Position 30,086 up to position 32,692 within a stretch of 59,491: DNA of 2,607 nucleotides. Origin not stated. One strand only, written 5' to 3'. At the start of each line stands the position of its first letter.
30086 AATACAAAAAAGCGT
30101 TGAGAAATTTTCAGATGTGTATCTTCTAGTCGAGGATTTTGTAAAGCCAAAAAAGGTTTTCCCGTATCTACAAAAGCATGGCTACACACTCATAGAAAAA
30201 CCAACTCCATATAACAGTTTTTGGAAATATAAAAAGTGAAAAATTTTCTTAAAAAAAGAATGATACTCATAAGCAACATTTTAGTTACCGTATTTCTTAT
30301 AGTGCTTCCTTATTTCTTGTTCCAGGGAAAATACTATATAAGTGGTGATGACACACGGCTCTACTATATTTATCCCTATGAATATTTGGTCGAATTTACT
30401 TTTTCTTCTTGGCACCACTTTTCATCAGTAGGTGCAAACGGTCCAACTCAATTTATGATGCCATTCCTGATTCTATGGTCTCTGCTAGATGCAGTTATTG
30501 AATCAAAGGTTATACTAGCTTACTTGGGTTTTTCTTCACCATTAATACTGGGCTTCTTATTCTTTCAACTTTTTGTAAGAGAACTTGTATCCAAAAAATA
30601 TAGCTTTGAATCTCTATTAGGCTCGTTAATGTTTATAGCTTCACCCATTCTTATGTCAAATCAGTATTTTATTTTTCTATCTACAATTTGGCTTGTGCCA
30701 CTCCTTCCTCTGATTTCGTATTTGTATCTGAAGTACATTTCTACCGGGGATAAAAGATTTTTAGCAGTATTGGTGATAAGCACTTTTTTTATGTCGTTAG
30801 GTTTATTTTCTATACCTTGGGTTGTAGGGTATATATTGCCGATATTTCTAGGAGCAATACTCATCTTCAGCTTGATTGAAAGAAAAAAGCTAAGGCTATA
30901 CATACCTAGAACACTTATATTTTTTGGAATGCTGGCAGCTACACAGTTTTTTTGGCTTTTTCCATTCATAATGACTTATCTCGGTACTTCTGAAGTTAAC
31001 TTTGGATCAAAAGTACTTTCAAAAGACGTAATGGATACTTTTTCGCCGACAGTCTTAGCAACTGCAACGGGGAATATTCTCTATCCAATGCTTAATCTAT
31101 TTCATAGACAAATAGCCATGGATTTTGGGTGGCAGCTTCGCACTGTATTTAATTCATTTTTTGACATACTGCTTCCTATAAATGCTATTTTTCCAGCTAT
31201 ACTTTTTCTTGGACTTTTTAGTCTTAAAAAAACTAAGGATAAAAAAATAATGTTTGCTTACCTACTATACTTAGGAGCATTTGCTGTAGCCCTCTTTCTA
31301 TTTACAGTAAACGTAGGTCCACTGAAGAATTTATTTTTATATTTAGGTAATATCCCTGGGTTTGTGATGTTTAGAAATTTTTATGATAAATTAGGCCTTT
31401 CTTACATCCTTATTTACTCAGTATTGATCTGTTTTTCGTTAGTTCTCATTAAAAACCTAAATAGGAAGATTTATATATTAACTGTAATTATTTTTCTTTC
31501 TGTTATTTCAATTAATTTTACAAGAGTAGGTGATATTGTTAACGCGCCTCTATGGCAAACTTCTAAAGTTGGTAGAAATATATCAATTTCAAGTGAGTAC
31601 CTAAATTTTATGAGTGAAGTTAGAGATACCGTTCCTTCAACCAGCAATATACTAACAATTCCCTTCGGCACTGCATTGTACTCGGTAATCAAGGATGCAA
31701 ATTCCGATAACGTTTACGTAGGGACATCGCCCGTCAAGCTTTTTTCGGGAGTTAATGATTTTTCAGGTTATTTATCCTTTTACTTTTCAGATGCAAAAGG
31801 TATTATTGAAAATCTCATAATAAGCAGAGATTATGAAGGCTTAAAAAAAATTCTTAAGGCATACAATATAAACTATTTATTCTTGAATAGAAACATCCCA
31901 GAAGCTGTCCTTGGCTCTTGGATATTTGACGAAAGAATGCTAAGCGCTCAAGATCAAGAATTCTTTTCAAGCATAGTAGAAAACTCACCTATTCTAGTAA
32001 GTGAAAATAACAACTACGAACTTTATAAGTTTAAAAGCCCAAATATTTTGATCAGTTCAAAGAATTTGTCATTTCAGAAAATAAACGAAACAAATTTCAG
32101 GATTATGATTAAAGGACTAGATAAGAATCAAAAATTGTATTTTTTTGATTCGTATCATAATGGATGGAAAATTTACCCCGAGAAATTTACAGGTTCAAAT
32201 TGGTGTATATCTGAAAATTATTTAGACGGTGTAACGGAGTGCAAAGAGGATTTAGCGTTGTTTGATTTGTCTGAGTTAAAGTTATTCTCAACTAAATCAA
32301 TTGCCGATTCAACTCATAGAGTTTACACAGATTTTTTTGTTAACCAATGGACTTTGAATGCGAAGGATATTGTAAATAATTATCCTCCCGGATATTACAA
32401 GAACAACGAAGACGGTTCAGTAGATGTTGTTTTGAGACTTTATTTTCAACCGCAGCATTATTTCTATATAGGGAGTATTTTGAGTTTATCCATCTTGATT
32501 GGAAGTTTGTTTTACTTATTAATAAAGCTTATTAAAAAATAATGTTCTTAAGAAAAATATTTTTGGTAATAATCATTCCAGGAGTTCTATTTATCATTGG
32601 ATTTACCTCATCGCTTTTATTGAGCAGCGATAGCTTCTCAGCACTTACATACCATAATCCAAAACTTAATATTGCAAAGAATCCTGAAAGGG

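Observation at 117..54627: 45-gene, ~54.5-kb co-directional envelope-glycan super-locus dominated by GT-C-type membrane glycosyltransferases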

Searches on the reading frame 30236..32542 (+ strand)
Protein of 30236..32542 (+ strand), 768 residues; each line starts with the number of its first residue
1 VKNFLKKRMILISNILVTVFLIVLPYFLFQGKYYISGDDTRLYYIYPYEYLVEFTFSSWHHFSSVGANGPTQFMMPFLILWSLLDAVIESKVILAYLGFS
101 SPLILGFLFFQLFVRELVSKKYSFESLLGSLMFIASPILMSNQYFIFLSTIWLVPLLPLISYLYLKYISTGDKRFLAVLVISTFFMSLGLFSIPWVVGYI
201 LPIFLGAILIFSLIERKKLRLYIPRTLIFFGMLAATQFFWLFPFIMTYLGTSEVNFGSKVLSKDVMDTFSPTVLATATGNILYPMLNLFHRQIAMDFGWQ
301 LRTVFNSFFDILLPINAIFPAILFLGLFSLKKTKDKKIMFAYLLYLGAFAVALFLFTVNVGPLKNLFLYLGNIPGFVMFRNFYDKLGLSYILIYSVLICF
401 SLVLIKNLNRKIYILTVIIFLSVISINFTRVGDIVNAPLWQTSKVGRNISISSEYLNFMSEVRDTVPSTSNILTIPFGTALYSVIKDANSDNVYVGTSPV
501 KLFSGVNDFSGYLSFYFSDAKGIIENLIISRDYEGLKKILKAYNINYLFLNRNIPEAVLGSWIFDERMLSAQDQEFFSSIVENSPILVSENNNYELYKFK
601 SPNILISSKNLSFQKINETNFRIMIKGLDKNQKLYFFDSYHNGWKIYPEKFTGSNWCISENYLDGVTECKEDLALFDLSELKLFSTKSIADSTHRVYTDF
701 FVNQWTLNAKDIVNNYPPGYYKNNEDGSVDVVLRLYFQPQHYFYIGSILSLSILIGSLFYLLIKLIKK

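Call 6: search_protein_families(library=pfam, proteins=[window:30236-32542:+], max_evalue=0.01)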
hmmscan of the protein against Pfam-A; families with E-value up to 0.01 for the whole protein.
window:30236-32542:+ (768 aa): 0 families

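Call 11: search_protein_families(library=ncbifam, proteins=[window:30236-32542:+], max_evalue=1)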
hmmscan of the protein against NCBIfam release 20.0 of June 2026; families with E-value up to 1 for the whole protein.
window:30236-32542:+ (768 aa): 1 family
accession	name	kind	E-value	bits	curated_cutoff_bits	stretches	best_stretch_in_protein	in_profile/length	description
NF053599.1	transp_MmpA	equivalog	0.25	9.9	210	1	319-423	258-358/543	MmpA family trehalose lipid delivery protein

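Call 13: search_solved_structures(query=window:30236-32542:+, max_evalue=1)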
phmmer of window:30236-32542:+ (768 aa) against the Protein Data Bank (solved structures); distinct sequences matched with E-value up to 1: 1.
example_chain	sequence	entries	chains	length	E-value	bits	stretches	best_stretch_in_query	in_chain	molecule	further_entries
6uhi_A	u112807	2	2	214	0.49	12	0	651-710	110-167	Ryanodine receptor 1 chimera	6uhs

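Call 16: find_homologous_proteins(query=window:30236-32542:+)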
Query window:30236-32542:+ (768 aa): 111 proteins with E <= 0.001 among 8000 candidates.
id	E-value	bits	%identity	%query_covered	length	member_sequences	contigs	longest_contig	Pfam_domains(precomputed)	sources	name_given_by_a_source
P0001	0.0e+0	1665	100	99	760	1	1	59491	-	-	-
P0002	7.5e-283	959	57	99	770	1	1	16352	-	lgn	-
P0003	5.7e-275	933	55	100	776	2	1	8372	-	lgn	-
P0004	2.5e-274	931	55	100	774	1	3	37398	-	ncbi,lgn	-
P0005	2.8e-264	897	55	99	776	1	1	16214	-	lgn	-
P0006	1.0e-263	895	54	98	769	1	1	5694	-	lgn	-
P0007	1.2e-263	895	54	98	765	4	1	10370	-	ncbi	-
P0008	6.1e-257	873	54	99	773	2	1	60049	-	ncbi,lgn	-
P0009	3.5e-249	847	57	90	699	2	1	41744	-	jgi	-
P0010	2.7e-237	808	59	82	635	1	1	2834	-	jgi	jgi:hypothetical protein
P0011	3.5e-216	738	49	97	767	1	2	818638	-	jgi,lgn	jgi:hypothetical protein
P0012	2.3e-211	722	46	99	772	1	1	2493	-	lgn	-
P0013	2.6e-210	719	46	99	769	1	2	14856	-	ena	-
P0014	3.5e-208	712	46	99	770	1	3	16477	-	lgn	-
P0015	4.0e-208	712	43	96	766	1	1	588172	-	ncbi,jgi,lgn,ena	-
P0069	3.1e-180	619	41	97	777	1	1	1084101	-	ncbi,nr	ncbi:MAG: hypothetical protein KatS3mg089_0408 [Patescibacteria group bacterium]|nr:MAG: hypothetica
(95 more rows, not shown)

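Call 21: search_solved_structures(query=A1, max_evalue=10)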
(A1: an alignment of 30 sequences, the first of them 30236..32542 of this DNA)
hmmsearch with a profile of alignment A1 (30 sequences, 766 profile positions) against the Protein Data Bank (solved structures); distinct sequences matched with E-value up to 10: 3.
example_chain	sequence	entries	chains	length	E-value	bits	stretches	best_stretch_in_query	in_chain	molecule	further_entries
6giq_f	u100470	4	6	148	1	10.9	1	556-628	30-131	BJ4_G0024040.mRNA.1.CDS.1 | Cytochrome c oxidase subunit 6, mitochondrial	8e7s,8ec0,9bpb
1dxq_A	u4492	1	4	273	1.5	10.3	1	511-581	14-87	QUINONE REDUCTASE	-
8peq_J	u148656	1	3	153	3.1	9.2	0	437-471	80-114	Affilin variant Af2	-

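Call 23: find_encoding_contigs(protein=P0069, flank=10000, max_places=2)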
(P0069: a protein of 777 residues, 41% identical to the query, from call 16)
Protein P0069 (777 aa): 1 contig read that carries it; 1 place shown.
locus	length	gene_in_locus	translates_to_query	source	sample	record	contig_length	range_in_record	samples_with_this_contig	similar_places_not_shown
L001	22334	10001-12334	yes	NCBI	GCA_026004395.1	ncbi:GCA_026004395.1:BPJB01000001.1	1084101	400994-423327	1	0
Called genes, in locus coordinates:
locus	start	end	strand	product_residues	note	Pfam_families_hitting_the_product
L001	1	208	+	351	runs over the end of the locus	PF13439:Glyco_transf_4, PF13579:Glyco_trans_4_4, PF00534:Glycos_transf_1, PF13692:Glyco_trans_1_4, PF13524:Glyco_trans_1_2 (weak), PF20706:GT4-conflict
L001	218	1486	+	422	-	PF01943:Polysacc_synt, PF13440:Polysacc_synt_3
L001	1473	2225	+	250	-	PF00535:Glycos_transf_2, PF10111:Glyco_tranf_2_2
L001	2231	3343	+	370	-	PF13439:Glyco_transf_4, PF20706:GT4-conflict, PF00534:Glycos_transf_1, PF13692:Glyco_trans_1_4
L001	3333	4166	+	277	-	PF00535:Glycos_transf_2, PF10111:Glyco_tranf_2_2, PF13641:Glyco_tranf_2_3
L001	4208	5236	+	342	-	PF00535:Glycos_transf_2, PF10111:Glyco_tranf_2_2, PF13641:Glyco_tranf_2_3, PF13632:Glyco_trans_2_3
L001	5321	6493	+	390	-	PF01041:DegT_DnrJ_EryC1, PF01053:Cys_Met_Meta_PP (weak)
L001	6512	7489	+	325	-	PF01370:Epimerase, PF02719:Polysacc_synt_2 (weak), PF05368:NmrA, PF01073:3Beta_HSD, PF07993:NAD_binding_4, PF13460:NAD_binding_10, PF16363:GDP_Man_Dehyd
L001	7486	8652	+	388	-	PF00534:Glycos_transf_1, PF13692:Glyco_trans_1_4, PF26337:Gtf3_C (weak)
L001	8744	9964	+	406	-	PF13439:Glyco_transf_4, PF00534:Glycos_transf_1, PF13692:Glyco_trans_1_4, PF20706:GT4-conflict, PF13524:Glyco_trans_1_2 (weak)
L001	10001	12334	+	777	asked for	-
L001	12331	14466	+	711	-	-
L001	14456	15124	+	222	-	-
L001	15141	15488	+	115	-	-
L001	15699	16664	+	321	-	PF00535:Glycos_transf_2, PF10111:Glyco_tranf_2_2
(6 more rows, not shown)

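Call 24: find_encoding_contigs(protein=P0008, flank=10000, max_places=2)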
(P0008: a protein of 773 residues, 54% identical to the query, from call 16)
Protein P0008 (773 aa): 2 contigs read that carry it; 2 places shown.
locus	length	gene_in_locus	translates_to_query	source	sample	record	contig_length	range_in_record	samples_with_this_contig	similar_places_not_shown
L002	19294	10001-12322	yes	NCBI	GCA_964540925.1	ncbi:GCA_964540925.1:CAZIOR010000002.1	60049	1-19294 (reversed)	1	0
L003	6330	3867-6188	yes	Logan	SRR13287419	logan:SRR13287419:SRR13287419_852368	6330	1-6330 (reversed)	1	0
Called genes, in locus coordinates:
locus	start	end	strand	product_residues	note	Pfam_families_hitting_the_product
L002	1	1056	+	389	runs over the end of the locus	PF13231:PMT_2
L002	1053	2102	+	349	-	PF13439:Glyco_transf_4, PF00534:Glycos_transf_1, PF13692:Glyco_trans_1_4, PF13524:Glyco_trans_1_2, PF20706:GT4-conflict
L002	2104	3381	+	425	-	PF01943:Polysacc_synt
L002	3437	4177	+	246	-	PF00535:Glycos_transf_2, PF10111:Glyco_tranf_2_2 (weak)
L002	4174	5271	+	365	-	PF13439:Glyco_transf_4, PF20706:GT4-conflict, PF00534:Glycos_transf_1, PF13692:Glyco_trans_1_4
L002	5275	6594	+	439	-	PF13231:PMT_2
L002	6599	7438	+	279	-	PF01370:Epimerase, PF02719:Polysacc_synt_2, PF04321:RmlD_sub_bind, PF13460:NAD_binding_10 (faint), PF16363:GDP_Man_Dehyd, PF01073:3Beta_HSD, PF07993:NAD_binding_4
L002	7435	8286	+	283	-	PF00535:Glycos_transf_2, PF10111:Glyco_tranf_2_2 (weak)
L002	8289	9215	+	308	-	PF00535:Glycos_transf_2, PF10111:Glyco_tranf_2_2, PF13641:Glyco_tranf_2_3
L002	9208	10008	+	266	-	PF05050:Methyltransf_21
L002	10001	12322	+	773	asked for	-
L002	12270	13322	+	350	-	-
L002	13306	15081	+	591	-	-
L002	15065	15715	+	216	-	PF13489:Methyltransf_23, PF13847:Methyltransf_31, PF08241:Methyltransf_11, PF13649:Methyltransf_25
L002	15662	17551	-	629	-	-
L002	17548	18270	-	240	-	PF08241:Methyltransf_11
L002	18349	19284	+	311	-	PF00535:Glycos_transf_2, PF10111:Glyco_tranf_2_2 (weak)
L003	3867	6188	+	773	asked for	-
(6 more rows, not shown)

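Call 31: predict_structure(alignment_id=A1)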
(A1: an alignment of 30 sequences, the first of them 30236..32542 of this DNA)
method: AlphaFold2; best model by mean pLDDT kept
length: 768 residues; sequences in the alignment: 30
mean_pLDDT: 85.9   pTM: 0.88
mean pLDDT of the five models: 85.9, 85.6, 83.3, 82.8, 82.5
residues with pLDDT >= 90: 407; 70-90: 264; 50-70: 83; < 50: 14
segments of 3 or more residues with pLDDT < 50: 62-68
pLDDT, mean of each block of 10 residues (from residue 1): 74 95 92 70 88 71 48 90 94 93 97 92 93 93 86 96 95 96 93 86 89 83 94 94 78 54 59 58 68 81 89 89 92 87 92 69 64 52 76 95 92 95 93 87 86 94 93 87 86 84 88 64 82 90 91 92 87 93 95 96 91 91 93 90 90 90 92 80 87 84 91 91 93 92 91 96 93
secondary structure, 60 per line:
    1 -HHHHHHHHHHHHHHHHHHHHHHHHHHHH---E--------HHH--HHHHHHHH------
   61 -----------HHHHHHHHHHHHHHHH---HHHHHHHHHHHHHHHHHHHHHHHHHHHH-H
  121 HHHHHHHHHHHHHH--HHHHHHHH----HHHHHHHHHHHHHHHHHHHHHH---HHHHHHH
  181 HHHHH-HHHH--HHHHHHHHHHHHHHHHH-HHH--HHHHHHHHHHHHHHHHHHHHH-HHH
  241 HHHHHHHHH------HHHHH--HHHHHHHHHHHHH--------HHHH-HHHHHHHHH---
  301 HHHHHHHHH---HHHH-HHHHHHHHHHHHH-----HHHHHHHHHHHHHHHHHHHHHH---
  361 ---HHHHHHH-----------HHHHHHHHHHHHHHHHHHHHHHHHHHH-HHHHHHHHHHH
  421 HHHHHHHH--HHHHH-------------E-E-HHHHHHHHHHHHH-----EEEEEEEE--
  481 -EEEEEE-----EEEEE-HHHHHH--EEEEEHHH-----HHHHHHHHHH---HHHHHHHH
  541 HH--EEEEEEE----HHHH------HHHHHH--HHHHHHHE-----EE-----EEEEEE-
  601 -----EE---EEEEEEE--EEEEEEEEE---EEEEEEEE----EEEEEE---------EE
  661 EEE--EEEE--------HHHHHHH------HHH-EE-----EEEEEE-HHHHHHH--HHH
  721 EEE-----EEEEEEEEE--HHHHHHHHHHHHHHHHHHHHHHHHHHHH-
elements in order (helices of 4 or more, strands of 3 or more residues): H2-29 H47-54 H72-87 H91-118 H120-134 H137-144 H149-170 H174-185 H187-190 H193-209 H216-236 H238-249 H256-260 H263-275 H284-287 H289-297 H301-309 H313-316 H318-330 H336-357 H364-370 H382-408 H410-428 H431-435 H453-465 E471-478 E482-487 E493-497 H499-504 E507-511 H520-529 H533-542 E545-551 H556-559 H566-571 H574-580 E594-599 E611-617 E620-628 E632-639 E644-649 E659-663 E666-669 H678-684 E702-707 H709-715 E721-723 E729-737 H740-767

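Call 34: fold_search(model_id=the predicted structure, library=pdb)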
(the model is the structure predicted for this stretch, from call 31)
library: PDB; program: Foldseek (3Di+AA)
matches with E <= 10: 297; with E <= 0.001: 17
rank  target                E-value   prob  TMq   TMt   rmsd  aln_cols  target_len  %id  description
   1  6ezn_F                2.3e-06  1.00  0.41  0.47  12.8       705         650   12  Cryo-EM structure of the yeast oligosaccharyltransferase (OST) complex (released 2018-01-17)
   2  6w98_A                2.7e-06  1.00  0.44  0.27   9.9       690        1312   11  Single-Particle Cryo-EM Structure of Arabinofuranosyltransferase AftD from Mycobacteria (released 2020-05-13)
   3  8b6l_I                3.4e-06  1.00  0.40  0.44  14.1       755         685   12  Subtomogram average of the human Sec61-TRAP-OSTA-translocon (released 2022-12-07)
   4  8agc_A                4.5e-06  1.00  0.39  0.42  13.8       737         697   11  Structure of yeast oligosaccharylransferase complex with lipid-linked oligosaccharide and non-acceptor peptide bound (released 2022-12-07)
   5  6s7t_A                5.0e-06  1.00  0.42  0.45  13.4       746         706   12  Cryo-EM structure of human oligosaccharyltransferase complex OST-B (released 2019-12-18)
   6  7oci_F                5.6e-06  1.00  0.40  0.47  12.9       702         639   12  Cryo-EM structure of yeast Ost6p containing oligosaccharyltransferase complex (released 2022-02-16)
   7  6wby                  8.3e-06  1.00  0.45  0.29   9.8       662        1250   11  Single-Particle Cryo-EM Structure of Arabinofuranosyltransferase AftD from Mycobacteria, Mutant R1389S Class 2 (released 2020-05-13)
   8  8age_A                8.7e-06  1.00  0.43  0.50  11.5       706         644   11  Structure of yeast oligosaccharylransferase complex with acceptor peptide bound (released 2022-12-07)
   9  6ftg_5                8.7e-06  1.00  0.41  0.47  14.1       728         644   12  Subtomogram average of OST-containing ribosome-translocon complexes from canine rough microsomal membranes (released 2018-03-21)
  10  6s7o_A                1.1e-05  1.00  0.38  0.43  12.8       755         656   10  Cryo-EM structure of human oligosaccharyltransferase complex OST-A (released 2019-12-18)
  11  8agb_A                1.3e-05  1.00  0.42  0.49  12.5       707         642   12  Structure of yeast oligosaccharylransferase complex with lipid-linked oligosaccharide bound (released 2022-12-07)
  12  5ogl_A                2.9e-05  1.00  0.34  0.36  22.7       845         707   11  Structure of bacterial oligosaccharyltransferase PglB in complex with an acceptor peptide and an lipid-linked oligosac (released 2017-10-25)
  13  8pn9_A                3.7e-05  1.00  0.41  0.46  12.4       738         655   10  Structure of human oligosaccharyltransferase OST-A complex bound to NGI-1 (released 2024-05-08)
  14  6wbx                  6.4e-05  1.00  0.41  0.26  11.2       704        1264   11  Single-Particle Cryo-EM Structure of Arabinofuranosyltransferase AftD from Mycobacteria, Mutant R1389S Class 1 (released 2020-05-13)
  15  6gxc_A                7.3e-05  1.00  0.33  0.35  22.8       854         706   12  Bacterial oligosaccharyltransferase PglB in complex with an inhibitory peptide and a reactive lipid-linked oligosaccha (released 2018-11-14)
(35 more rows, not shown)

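Call 77: find_encoding_contigs(protein=P0004, flank=10000, max_places=1)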
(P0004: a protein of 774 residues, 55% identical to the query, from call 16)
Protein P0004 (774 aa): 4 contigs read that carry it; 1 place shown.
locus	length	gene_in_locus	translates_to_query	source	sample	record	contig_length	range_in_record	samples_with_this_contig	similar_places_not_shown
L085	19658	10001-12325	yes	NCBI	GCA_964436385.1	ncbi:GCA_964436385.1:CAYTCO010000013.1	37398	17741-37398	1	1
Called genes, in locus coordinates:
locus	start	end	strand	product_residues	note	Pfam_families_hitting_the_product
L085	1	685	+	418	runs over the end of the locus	PF01943:Polysacc_synt, PF13440:Polysacc_synt_3 (weak)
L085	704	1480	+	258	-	PF00535:Glycos_transf_2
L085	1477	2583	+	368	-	PF13439:Glyco_transf_4, PF20706:GT4-conflict, PF00534:Glycos_transf_1, PF13692:Glyco_trans_1_4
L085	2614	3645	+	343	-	PF00535:Glycos_transf_2, PF13641:Glyco_tranf_2_3 (weak)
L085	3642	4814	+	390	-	PF01041:DegT_DnrJ_EryC1, PF01053:Cys_Met_Meta_PP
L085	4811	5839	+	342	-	PF00535:Glycos_transf_2, PF13641:Glyco_tranf_2_3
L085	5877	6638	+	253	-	PF05050:Methyltransf_21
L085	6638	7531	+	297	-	PF01073:3Beta_HSD, PF01370:Epimerase, PF02719:Polysacc_synt_2, PF04321:RmlD_sub_bind, PF07993:NAD_binding_4 (faint), PF16363:GDP_Man_Dehyd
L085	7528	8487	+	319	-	PF00535:Glycos_transf_2, PF10111:Glyco_tranf_2_2, PF13641:Glyco_tranf_2_3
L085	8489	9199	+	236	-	PF13847:Methyltransf_31 (faint), PF08241:Methyltransf_11, PF13649:Methyltransf_25 (weak)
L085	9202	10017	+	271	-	-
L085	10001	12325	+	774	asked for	-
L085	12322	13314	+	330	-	-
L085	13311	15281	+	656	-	-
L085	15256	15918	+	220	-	PF01209:Ubie_methyltran (weak), PF13489:Methyltransf_23, PF08003:Methyltransf_9 (weak), PF13649:Methyltransf_25, PF13847:Methyltransf_31, PF08241:Methyltransf_11, PF08242:Methyltransf_12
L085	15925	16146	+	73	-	-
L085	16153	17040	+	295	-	-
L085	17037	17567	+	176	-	PF13439:Glyco_transf_4 (weak)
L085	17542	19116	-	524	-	-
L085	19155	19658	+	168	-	?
